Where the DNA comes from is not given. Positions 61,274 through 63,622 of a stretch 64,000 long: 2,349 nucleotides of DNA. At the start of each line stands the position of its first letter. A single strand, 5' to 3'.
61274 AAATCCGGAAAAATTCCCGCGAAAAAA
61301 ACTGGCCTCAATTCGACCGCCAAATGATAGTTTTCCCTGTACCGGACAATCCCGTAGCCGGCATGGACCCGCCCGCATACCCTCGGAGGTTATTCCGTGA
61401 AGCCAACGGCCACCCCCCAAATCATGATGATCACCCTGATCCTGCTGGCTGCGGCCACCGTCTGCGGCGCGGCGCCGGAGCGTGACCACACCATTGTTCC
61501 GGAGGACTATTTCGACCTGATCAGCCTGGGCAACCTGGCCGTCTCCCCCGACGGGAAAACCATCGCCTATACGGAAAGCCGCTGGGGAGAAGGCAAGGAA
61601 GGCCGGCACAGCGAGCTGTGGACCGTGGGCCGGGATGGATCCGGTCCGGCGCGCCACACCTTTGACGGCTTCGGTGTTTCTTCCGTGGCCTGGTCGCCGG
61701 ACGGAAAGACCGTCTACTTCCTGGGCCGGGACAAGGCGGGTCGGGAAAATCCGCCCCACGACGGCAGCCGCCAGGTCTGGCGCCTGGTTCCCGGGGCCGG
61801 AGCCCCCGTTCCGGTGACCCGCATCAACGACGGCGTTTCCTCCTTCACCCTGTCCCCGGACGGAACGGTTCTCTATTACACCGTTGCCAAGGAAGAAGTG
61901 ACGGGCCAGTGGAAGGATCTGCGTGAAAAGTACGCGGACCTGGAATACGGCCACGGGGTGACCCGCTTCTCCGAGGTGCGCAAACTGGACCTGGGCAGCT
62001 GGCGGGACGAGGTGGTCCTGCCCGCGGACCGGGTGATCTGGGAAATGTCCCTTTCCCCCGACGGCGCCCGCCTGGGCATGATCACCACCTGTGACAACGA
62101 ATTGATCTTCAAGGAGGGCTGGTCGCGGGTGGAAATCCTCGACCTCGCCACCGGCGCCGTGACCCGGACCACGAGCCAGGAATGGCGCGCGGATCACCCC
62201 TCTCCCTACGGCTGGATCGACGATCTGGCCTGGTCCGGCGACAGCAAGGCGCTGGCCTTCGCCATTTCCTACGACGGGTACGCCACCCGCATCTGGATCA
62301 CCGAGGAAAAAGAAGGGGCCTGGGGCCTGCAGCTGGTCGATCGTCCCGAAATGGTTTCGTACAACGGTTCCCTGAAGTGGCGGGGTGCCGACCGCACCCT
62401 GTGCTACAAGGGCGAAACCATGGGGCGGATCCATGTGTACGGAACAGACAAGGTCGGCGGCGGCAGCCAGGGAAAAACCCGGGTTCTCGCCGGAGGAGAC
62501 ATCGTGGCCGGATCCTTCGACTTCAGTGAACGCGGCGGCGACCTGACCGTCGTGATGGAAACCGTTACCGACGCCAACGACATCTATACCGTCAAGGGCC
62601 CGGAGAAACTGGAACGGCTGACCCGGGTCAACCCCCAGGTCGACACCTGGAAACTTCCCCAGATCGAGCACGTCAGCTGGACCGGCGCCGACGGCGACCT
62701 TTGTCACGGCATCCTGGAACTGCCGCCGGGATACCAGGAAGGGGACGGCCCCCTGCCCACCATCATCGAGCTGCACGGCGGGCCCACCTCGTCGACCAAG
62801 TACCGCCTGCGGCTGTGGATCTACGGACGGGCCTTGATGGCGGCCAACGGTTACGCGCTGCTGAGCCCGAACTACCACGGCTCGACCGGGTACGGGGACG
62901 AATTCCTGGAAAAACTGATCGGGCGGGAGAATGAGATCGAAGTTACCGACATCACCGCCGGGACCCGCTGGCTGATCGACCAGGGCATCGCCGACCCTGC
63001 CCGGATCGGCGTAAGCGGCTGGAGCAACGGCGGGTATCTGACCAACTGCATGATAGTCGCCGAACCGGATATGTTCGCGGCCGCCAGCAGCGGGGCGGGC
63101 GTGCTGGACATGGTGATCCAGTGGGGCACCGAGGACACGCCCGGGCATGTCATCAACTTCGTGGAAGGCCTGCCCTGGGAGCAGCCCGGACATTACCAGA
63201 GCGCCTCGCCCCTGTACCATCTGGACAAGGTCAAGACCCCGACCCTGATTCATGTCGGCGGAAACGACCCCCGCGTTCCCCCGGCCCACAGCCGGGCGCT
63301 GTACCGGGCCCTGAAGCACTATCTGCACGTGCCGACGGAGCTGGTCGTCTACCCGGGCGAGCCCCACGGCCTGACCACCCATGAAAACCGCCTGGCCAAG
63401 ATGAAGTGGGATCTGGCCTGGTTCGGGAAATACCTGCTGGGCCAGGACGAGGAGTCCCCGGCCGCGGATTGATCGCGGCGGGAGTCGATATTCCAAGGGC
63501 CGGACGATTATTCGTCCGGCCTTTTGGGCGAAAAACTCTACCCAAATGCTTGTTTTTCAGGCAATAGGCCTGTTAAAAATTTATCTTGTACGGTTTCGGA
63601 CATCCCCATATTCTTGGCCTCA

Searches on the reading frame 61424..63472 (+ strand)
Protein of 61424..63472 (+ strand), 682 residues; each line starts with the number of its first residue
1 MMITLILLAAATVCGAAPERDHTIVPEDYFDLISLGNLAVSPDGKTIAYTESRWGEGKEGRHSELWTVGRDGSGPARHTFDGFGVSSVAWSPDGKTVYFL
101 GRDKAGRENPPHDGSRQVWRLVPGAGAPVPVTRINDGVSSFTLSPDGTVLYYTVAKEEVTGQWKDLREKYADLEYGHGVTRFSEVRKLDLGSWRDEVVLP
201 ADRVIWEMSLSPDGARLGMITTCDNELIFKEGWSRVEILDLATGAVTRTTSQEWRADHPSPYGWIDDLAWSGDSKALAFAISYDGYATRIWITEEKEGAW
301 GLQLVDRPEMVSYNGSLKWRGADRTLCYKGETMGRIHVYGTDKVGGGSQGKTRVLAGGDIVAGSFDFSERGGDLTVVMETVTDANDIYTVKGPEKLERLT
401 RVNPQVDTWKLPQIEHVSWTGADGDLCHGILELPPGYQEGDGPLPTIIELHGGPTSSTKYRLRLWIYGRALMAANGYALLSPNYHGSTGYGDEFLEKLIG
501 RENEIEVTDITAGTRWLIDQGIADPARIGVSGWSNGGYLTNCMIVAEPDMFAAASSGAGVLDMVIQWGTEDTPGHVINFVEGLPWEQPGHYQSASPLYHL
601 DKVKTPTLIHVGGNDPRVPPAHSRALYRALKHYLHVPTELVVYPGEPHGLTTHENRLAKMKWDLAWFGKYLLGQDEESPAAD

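Call 8: search_protein_families(library=pfam, proteins=[window:61424-63472:+], max_evalue=0.001)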
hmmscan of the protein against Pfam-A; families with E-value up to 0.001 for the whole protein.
window:61424-63472:+ (682 aa): 8 families
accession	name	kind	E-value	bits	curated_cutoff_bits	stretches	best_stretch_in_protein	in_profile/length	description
PF00326.27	Peptidase_S9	-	1.3e-46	159.2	22.6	1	470-671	8-210/213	Prolyl oligopeptidase family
PF20434.5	BD-FAE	-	6.8e-11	42.5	26.8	1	440-630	9-215/215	BD-FAE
PF07676.18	PD40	-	3.9e-10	39.9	20.9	0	88-102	14-28/38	WD40-like Beta Propeller Repeat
PF01738.24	DLH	-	1.5e-07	31.6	21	1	473-656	38-194/217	Dienelactone hydrolase family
PF07859.19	Abhydrolase_3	-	8.7e-07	29.3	25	0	593-650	153-208/210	alpha/beta hydrolase fold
PF02897.21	Peptidase_S9_N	-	5.5e-06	25.8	24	1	33-124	124-212/414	Prolyl oligopeptidase, N-terminal beta-propeller domain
PF00400.38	WD40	-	3.3e-05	24.7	27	0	78-97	5-26/39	WD domain, G-beta repeat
PF10647.15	Gmad1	-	0.00027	21.3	20.5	0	34-148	24-125/251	Lipoprotein LpqB beta-propeller domain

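Call 56: find_encoding_contigs(protein=window:61424-63472:+, flank=10000, max_places=1)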
Protein window:61424-63472:+ (682 aa): no gene with exactly this product is on record in the collection.
